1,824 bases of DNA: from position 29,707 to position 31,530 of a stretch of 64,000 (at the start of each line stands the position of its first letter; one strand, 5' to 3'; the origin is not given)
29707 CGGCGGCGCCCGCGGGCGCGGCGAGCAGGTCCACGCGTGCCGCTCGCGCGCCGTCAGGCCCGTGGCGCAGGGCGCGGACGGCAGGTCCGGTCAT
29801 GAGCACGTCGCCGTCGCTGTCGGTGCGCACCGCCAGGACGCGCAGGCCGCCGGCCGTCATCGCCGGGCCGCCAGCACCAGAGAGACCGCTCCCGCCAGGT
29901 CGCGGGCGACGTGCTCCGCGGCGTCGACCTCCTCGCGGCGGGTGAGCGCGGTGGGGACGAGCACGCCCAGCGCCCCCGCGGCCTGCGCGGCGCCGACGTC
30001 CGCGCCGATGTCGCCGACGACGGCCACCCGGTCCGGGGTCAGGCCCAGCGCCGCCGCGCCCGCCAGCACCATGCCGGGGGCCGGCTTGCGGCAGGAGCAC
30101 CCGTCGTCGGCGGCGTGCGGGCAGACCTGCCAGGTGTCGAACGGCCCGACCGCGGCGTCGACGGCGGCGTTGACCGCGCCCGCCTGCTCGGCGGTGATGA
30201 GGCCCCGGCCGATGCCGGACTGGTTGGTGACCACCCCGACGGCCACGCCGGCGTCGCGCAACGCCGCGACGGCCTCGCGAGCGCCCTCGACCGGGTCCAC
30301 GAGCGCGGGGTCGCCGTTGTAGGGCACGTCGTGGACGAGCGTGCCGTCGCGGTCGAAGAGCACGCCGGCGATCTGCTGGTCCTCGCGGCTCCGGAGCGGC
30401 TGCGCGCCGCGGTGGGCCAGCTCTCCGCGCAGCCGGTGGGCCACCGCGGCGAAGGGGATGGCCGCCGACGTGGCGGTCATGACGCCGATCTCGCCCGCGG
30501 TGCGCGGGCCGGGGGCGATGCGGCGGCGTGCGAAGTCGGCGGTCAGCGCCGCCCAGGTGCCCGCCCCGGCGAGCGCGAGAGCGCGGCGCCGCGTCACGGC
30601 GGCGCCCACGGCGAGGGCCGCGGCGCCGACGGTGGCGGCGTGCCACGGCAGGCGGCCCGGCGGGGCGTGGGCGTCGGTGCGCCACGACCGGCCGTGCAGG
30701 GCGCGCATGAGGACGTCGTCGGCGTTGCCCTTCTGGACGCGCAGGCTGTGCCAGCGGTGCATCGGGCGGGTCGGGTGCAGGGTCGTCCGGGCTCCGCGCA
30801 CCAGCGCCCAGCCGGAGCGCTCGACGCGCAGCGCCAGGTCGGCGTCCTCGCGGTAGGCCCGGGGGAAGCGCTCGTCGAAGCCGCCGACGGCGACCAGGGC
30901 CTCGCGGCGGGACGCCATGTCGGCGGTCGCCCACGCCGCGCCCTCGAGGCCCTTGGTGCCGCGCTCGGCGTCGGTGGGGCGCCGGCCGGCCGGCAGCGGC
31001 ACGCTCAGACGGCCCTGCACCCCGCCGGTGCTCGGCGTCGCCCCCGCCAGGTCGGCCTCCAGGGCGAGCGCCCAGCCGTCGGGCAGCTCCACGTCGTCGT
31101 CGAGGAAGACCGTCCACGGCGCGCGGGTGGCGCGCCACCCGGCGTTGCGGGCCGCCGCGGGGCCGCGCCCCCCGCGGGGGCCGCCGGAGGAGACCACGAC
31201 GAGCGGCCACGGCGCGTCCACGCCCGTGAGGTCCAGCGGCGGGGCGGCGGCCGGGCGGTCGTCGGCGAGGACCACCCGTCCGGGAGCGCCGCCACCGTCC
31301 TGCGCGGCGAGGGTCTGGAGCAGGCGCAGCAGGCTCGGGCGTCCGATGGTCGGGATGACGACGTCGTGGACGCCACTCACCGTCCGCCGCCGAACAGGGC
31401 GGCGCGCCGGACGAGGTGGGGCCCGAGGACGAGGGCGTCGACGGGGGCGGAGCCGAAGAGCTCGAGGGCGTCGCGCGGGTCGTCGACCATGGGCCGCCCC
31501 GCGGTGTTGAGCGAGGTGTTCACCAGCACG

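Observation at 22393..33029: Translationally coupled ADP-heptose + heptosyltransferase + carbamoyltransferase operon in a genome that should have no LPS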

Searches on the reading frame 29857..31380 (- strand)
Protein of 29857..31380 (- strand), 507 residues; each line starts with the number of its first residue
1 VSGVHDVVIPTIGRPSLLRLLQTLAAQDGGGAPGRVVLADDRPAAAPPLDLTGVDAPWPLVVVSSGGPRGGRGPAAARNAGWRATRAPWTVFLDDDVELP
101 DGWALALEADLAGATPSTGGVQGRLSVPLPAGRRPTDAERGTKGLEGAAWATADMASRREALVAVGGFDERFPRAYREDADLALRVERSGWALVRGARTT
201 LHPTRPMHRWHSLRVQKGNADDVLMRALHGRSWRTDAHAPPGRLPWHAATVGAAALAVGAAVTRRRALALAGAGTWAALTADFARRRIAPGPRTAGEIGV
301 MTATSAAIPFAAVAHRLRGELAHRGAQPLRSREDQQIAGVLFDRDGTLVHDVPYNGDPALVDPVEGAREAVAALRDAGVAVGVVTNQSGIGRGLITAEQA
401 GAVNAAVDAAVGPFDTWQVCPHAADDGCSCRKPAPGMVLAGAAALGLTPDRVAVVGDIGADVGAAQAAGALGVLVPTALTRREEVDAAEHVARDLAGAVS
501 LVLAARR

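Call 4: search_protein_families(library=pfam, proteins=[window:29857-31380:-], max_evalue=0.01)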
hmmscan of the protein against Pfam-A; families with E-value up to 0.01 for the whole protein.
window:29857-31380:- (507 aa): 8 families
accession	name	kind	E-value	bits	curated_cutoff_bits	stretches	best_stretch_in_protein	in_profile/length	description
PF13242.12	Hydrolase_like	-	6.4e-13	48.9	22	1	430-496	2-73/75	HAD-hyrolase-like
PF00702.32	Hydrolase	-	6.4e-12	46.7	26.4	1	363-469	99-191/191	haloacid dehalogenase-like hydrolase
PF13419.12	HAD_2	-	3.4e-08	34.3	23.8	1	429-470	132-173/178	Haloacid dehalogenase-like hydrolase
PF00535.33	Glycos_transf_2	-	1.1e-07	32.4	23.3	1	7-104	2-96/168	Glycosyl transferase family 2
PF13344.12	Hydrolase_6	-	1.6e-05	25.3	27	1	340-391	1-43/101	Haloacid dehalogenase-like hydrolase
PF13506.12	Glyco_transf_21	-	0.0031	17.5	21.7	0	155-202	107-153/174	Glycosyl transferase family 21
PF10111.15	Glyco_tranf_2_2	-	0.006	16.5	27.3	0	158-187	171-200/276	Glycosyltransferase like family 2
PF13632.12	Glyco_trans_2_3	-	0.0082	16.4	27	0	148-194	70-114/198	Glycosyl transferase family group 2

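Call 5: search_protein_families(library=ncbifam, proteins=[window:29857-31380:-], max_evalue=0.01)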
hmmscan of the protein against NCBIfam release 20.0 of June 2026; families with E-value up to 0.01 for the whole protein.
window:29857-31380:- (507 aa): 30 families (the best 25 are shown)
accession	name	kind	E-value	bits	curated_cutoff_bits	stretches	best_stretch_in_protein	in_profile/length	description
NF006506.0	PRK08942.1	equivalog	1.1e-31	109.8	178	1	340-500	6-175/182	D-glycero-beta-D-manno-heptose 1,7-bisphosphate 7-phosphatase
TIGR01662.1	HAD-SF-IIIA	subfamily_domain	1.7e-29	102.7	44.6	1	339-477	2-140/141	HAD-IIIA family hydrolase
TIGR01656.1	Histidinol-ppas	subfamily_domain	2.8e-28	98.7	84.15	1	340-476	3-147/149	histidinol-phosphate phosphatase domain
NF005264.0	PRK06769.1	equivalog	7.3e-21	74.7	217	1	336-480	3-141/175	HAD-IIIA family hydrolase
NF041875.1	EPS_EpsD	equivalog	1.4e-17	64.2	370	2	139-226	144-232/325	exopolysaccharide biosynthesis glycosyltransferase EpsD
TIGR00213.1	GmhB_yaeD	subfamily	7.1e-15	55.1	149.6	1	340-477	4-152/176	D-glycero-beta-D-manno-heptose 1,7-bisphosphate 7-phosphatase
TIGR03965.1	mycofact_glyco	equivalog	1.3e-13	50.7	280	1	7-303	78-373/467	mycofactocin biosynthesis glycosyltransferase MftF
NF003937.0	PRK05446.1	equivalog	1.1e-09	37.7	443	1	340-475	6-148/355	bifunctional histidinol-phosphatase/imidazoleglycerol-phosphate dehydratase HisB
TIGR01261.1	hisB_Nterm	equivalog_domain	6.8e-08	32.2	140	1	340-468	4-139/161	histidinol-phosphatase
TIGR01458.1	HAD-SF-IIA-hyp3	hypoth_equivalog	1e-07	31.6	175.95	1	431-501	178-253/257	TIGR01458 family HAD-type hydrolase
NF050049.1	HBPPhtaseGmhB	domain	4.6e-07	29.8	250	1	341-469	7-137/171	D-glycero-alpha-D-manno-heptose-1,7-bisphosphate 7-phosphatase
TIGR01449.2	PGP_bact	equivalog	7e-07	29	180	1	364-484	87-193/213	phosphoglycolate phosphatase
NF009695.0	PRK13222.1-2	equivalog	7e-07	28.9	225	1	426-486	144-204/226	phosphoglycolate phosphatase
TIGR01668.1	YqeG_hyp_ppase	hypoth_equivalog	1.4e-06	27.9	89.1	1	333-480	21-140/170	YqeG family HAD IIIA-type phosphatase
NF009694.0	PRK13222.1-1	equivalog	5.3e-06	25.9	415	1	388-474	126-209/252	phosphoglycolate phosphatase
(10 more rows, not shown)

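Call 10: find_homologous_proteins(query=window:29857-31380:-, max_evalue=1e-10)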
Query window:29857-31380:- (507 aa): 7206 proteins with E <= 1e-10 among 8000 candidates; the best 120 are listed.
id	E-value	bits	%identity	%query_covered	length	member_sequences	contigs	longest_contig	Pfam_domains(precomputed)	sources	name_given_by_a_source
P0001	1.2e-261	887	82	97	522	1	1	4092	PF13419.13,PF00702.33,PF13242.13,PF00535.33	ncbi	-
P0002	1.5e-251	854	80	100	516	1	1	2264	PF13419.13,PF00702.33,PF13242.13,PF00535.33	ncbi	-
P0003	1.8e-202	692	73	94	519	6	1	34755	PF13419.13,PF13344.13,PF00702.33,PF13242.13,PF00535.33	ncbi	-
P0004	7.8e-199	680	72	95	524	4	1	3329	PF13419.13,PF13344.13,PF00702.33,PF13242.13,PF00535.33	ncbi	-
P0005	6.6e-196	670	70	99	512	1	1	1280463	PF13419.13,PF13344.13,PF00702.33,PF13242.13,PF00535.33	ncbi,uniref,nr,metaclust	ncbi:HAD-IIIA family hydrolase [Quadrisphaera sp. DSM 44207]|uniref:HAD-IIIA family hydrolase n=1 Ta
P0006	1.9e-189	649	69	95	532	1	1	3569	PF13419.13,PF13344.13,PF00702.33,PF13242.13,PF00535.33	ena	-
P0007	6.7e-189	647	69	99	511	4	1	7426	PF13419.13,PF13344.13,PF00702.33,PF13242.13,PF00535.33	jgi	-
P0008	2.0e-183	629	66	99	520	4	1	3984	PF13419.13,PF13641.13,PF00702.33,PF13242.13,PF00535.33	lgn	-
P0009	4.0e-183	628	63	99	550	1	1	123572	PF13419.13,PF13344.13,PF00702.33,PF13242.13,PF00535.33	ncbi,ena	-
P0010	1.9e-182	626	65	97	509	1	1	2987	PF13419.13,PF00702.33,PF13242.13,PF00535.33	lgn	-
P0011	1.7e-180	619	65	99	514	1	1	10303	PF13419.13,PF13641.13,PF13344.13,PF00702.33,PF13242.13,PF00535.33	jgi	jgi:histidinol-phosphate phosphatase family protein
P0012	2.8e-178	612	65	98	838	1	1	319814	PF13419.13,PF00702.33,PF13242.13,PF00535.33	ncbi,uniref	ncbi:HAD-IIIA family hydrolase [Pseudokineococcus basanitobsidens]|uniref:D,D-heptose 1,7-bisphospha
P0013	1.1e-176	607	65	98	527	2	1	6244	PF13419.13,PF13641.13,PF00702.33,PF13242.13,PF00535.33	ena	-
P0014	1.3e-176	607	64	98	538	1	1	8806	PF13419.13,PF13344.13,PF00702.33,PF13242.13,PF00535.33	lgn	-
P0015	1.4e-176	607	65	98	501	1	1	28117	PF13419.13,PF13632.13,PF13641.13,PF13344.13,PF00702.33,PF13242.13,PF00535.33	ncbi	ncbi:MAG: HAD-IIIA family hydrolase [Actinomycetes bacterium]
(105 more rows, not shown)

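Call 14: find_related_loci(query=A1, collection=genome_contigs, flank=10000)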
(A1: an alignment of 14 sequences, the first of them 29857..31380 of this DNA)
Query A1 (507 aa) in genome_contigs; peptide patterns used: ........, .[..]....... (x = any residue, [..] = any of these).
599 stretches matched a pattern (row limit reached: there are more); 528 encode a relative of the query (tblastn E <= 1e-3); the best 80 are kept; 80 distinct loci.
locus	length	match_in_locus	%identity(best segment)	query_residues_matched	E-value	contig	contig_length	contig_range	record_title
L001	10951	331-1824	61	7-506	2e-165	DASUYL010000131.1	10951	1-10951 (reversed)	MAG TPA_asm: Jiangellaceae bacterium isolate SMAG_U1894 k141_1622489, whole genome shotgun sequence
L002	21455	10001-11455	65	5-488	3e-164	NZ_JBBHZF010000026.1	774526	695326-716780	Pseudokineococcus sp. 1T1Z-3 scaffold51, whole genome shotgun sequence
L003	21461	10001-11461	58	5-506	9e-164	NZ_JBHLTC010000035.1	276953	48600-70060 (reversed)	Kribbella deserti strain CGMCC 1.15906 platanus_K_17_124_36, whole genome shotgun sequence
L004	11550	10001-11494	62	11-499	5e-158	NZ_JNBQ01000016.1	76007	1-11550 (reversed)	Cellulosimicrobium funkei strain U11 contig00016, whole genome shotgun sequence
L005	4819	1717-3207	60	5-503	8e-160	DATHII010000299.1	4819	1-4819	MAG TPA_asm: Jiangellaceae bacterium isolate SMAG_U12522 k141_331442, whole genome shotgun sequence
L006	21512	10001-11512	62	5-506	1e-156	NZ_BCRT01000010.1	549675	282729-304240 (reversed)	Sanguibacter suarezii NBRC 16159, whole genome shotgun sequence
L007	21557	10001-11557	57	2-506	3e-155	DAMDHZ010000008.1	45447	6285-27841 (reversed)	MAG TPA_asm: Brachybacterium sp. isolate CTOTU50486 NODE_73_length_45447_cov_4.542474, whole genome shotgun sequence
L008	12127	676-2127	63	7-503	3e-151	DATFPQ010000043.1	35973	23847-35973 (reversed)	MAG TPA_asm: Actinomycetales bacterium isolate SMAG_U9307 k141_1231749, whole genome shotgun sequence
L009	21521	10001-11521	61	5-502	6e-149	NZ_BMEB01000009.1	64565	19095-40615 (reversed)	Cellulomonas carbonis strain CGMCC 1.10786 sequence09, whole genome shotgun sequence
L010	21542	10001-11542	57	5-507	7e-149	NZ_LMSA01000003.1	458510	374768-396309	Knoellia sp. Soil729 contig_3, whole genome shotgun sequence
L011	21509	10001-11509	56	4-503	1e-148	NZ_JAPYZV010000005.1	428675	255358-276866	Pedococcus sp. 5OH_020 NODE_5_length_428675_cov_153.047214, whole genome shotgun sequence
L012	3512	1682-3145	57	7-506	2e-154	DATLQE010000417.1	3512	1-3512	MAG TPA_asm: Lapillicoccus sp. isolate SMAG_U13870 k141_1026078, whole genome shotgun sequence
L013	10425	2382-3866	60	7-507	1e-147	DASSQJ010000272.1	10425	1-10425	MAG TPA_asm: Phycicoccus sp. isolate SMAG_U459 k141_230515, whole genome shotgun sequence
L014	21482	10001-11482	59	7-502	7e-148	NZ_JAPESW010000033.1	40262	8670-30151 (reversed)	Cellulomonas fimi strain HM71 AODE_33_leAgth_40262_cov_37.190108, whole genome shotgun sequence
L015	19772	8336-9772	58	7-507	5e-147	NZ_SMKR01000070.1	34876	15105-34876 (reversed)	Kribbella turkmenica strain 16K104 NODE_70_length_34876_cov_6.40536, whole genome shotgun sequence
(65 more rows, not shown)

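Call 48: search_solved_structures(query=window:29857-31380:-, max_evalue=0.001)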
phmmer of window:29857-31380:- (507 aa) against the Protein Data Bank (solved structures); distinct sequences matched with E-value up to 0.001: 7.
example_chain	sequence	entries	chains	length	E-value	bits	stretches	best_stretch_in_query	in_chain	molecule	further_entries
4pnh_A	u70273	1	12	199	4.2e-19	72.1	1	340-477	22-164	D,D-heptose 1,7-bisphosphate phosphatase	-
3l8h_A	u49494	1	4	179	9.8e-16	61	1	340-483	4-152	Putative haloacid dehalogenase-like hydrolase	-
2gmw_A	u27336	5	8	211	1.5e-13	53.8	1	325-496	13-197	D,D-heptose 1,7-bisphosphate phosphatase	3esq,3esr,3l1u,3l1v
3l8e_A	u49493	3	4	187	7.3e-13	51.5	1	337-496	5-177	D,D-heptose 1,7-bisphosphate phosphatase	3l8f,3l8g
2o2x_A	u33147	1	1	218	4.5e-11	45.6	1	339-474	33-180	hypothetical protein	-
2fpr_A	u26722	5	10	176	7.9e-09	38.2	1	340-473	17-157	Histidine biosynthesis bifunctional protein hisB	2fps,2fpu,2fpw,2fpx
4uav_A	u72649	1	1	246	0.00064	22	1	388-491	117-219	Haloacid dehalogenase-like hydrolase domain-containing protein At3g48420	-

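Call 63: predict_structure(alignment_id=A1)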
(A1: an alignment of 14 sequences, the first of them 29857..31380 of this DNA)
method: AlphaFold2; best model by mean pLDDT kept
length: 507 residues; sequences in the alignment: 14
mean_pLDDT: 89.8   pTM: 0.68
mean pLDDT of the five models: 89.8, 89.4, 89.2, 88.0, 85.5
residues with pLDDT >= 90: 325; 70-90: 163; 50-70: 17; < 50: 2
segments of 3 or more residues with pLDDT < 50: none
pLDDT, mean of each block of 10 residues (from residue 1): 86 91 91 94 83 89 75 86 94 95 96 95 92 79 85 93 85 83 91 95 82 87 91 89 92 97 96 97 87 82 93 95 75 71 95 85 96 96 93 90 96 95 82 92 94 95 91 94 90 96 86
secondary structure, 60 per line:
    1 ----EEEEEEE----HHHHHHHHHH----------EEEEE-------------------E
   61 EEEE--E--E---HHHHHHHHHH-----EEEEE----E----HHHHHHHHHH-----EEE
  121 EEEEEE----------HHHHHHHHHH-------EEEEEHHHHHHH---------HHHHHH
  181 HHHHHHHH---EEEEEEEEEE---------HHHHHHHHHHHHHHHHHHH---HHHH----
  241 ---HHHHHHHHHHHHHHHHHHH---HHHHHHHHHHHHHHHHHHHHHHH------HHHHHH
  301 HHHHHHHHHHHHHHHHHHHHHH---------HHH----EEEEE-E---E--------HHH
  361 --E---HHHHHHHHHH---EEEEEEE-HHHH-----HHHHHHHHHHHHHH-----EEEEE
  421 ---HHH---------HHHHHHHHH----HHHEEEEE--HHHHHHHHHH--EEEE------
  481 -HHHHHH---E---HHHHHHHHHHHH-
elements in order: E5-11 H16-25 E36-40 E60-64 H74-83 E89-93 H103-112 E118-126 H137-146 E154-158 H159-165 H175-188 E192-201 H211-229 H233-236 H244-262 H266-288 H295-322 E339-343 H367-376 E380-386 H388-391 H397-410 E416-420 H436-444 E452-456 H459-468 E471-474 H482-487 H495-506

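Call 67: fold_search(model_id=the predicted structure, library=pdb)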
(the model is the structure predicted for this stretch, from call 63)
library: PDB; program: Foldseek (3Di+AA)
matches with E <= 10: 1060; with E <= 0.001: 400
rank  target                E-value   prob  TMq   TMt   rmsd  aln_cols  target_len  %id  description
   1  3l8e_A                7.6e-11  1.00  0.30  0.78   3.1       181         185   31  Crystal Structure of apo form of D,D-heptose 1.7-bisphosphate phosphatase from E. Coli (released 2010-02-02)
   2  3l8h_A                1.1e-10  1.00  0.31  0.83   2.3       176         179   32  Crystal Structure of D,D-heptose 1.7-bisphosphate phosphatase from B. bronchiseptica complexed with magnesium and phos (released 2010-02-02)
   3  2gmw_A                1.3e-10  1.00  0.30  0.78   3.3       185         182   31  Crystal Structure of D,D-heptose 1.7-bisphosphate phosphatase from E. Coli. (released 2007-04-10)
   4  2gmw_B                1.3e-10  1.00  0.30  0.77   3.2       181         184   31  Crystal Structure of D,D-heptose 1.7-bisphosphate phosphatase from E. Coli. (released 2007-04-10)
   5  3l8e_B                2.3e-10  1.00  0.30  0.79   3.0       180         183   32  Crystal Structure of apo form of D,D-heptose 1.7-bisphosphate phosphatase from E. Coli (released 2010-02-02)
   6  2z86_B                4.1e-10  1.00  0.32  0.28   6.1       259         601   17  Crystal structure of chondroitin polymerase from Escherichia coli strain K4 (K4CP) complexed with UDP-GlcUA and UDP (released 2008-09-16)
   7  2z86_A                5.7e-10  1.00  0.32  0.28   6.3       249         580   17  Crystal structure of chondroitin polymerase from Escherichia coli strain K4 (K4CP) complexed with UDP-GlcUA and UDP (released 2008-09-16)
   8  2z86_D                1.1e-09  1.00  0.32  0.27   6.0       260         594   18  Crystal structure of chondroitin polymerase from Escherichia coli strain K4 (K4CP) complexed with UDP-GlcUA and UDP (released 2008-09-16)
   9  6yv7_B                1.5e-09  1.00  0.37  0.52  10.3       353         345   17  Mannosyltransferase PcManGT from Pyrobaculum calidifontis (released 2020-07-22)
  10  6yv7_A                1.5e-09  1.00  0.36  0.51  10.2       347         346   19  Mannosyltransferase PcManGT from Pyrobaculum calidifontis (released 2020-07-22)
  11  2z87_B                1.9e-09  1.00  0.32  0.28   5.5       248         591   16  Crystal structure of chondroitin polymerase from Escherichia coli strain K4 (K4CP) complexed with UDP-GalNAc and UDP (released 2008-09-16)
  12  2z86_C                1.9e-09  1.00  0.32  0.27   6.1       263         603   16  Crystal structure of chondroitin polymerase from Escherichia coli strain K4 (K4CP) complexed with UDP-GlcUA and UDP (released 2008-09-16)
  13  9jn3_A                4.3e-09  1.00  0.32  0.53  11.6       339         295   17  Crystal structure of AvpGT in complex with Ara-A (released 2025-01-29)
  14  2z87_A                6.7e-09  1.00  0.32  0.27   6.4       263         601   16  Crystal structure of chondroitin polymerase from Escherichia coli strain K4 (K4CP) complexed with UDP-GalNAc and UDP (released 2008-09-16)
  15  2o2x                  9.9e-09  1.00  0.29  0.66   4.5       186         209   31  Crystal structure of a putative had-like phosphatase (mll2559) from mesorhizobium loti at 1.50 A resolution (released 2006-12-19)
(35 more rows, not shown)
